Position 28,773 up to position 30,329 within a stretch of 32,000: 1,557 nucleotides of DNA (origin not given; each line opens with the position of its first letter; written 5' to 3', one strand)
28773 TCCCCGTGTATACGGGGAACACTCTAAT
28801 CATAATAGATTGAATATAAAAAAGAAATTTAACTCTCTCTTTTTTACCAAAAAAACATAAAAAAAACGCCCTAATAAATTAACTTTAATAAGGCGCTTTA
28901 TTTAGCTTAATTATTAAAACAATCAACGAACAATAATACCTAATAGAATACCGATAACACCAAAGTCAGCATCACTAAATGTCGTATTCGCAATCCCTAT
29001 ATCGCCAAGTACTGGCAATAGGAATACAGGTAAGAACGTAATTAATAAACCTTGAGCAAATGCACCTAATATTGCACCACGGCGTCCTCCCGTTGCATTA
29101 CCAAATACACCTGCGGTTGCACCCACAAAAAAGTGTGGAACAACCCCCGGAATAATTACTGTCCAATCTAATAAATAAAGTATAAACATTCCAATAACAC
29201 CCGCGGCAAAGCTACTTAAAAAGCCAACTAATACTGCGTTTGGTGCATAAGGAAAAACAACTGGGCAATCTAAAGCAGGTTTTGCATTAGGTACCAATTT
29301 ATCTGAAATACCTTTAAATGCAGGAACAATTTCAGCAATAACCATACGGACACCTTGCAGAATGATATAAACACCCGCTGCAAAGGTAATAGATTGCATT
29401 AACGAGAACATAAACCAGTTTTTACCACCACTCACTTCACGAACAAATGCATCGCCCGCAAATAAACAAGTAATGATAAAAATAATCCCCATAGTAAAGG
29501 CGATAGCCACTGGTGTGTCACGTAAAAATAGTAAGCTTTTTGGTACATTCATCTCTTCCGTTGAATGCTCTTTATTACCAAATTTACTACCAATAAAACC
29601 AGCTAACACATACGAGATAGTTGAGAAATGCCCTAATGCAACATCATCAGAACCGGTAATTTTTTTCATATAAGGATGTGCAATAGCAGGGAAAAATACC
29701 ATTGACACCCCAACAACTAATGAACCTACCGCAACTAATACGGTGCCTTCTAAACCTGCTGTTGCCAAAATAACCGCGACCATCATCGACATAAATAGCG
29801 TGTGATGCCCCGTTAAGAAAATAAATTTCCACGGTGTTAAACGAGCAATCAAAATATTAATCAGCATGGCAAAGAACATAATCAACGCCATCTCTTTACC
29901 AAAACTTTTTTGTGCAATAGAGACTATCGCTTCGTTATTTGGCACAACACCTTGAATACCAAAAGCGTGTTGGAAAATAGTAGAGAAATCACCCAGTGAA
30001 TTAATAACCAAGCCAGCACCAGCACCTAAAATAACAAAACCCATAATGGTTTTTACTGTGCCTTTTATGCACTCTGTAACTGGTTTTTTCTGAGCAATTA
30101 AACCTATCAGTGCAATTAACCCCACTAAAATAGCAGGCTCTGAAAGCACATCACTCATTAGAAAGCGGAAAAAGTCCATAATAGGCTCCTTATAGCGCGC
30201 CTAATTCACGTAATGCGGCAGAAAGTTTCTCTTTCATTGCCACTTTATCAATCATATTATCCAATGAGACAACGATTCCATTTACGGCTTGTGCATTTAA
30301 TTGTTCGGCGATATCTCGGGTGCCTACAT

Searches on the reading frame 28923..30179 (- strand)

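Call 10: search_protein_families(library=pfam, proteins=[window:28923-30179:-], max_evalue=0.00001)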
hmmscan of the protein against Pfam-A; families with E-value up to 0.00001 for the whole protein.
window:28923-30179:- (418 aa): 1 family
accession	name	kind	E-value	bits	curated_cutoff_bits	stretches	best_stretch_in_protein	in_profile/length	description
PF03611.19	EIIC-GAT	-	4.4e-151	503.9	24.2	1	10-405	1-394/394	PTS system sugar-specific permease component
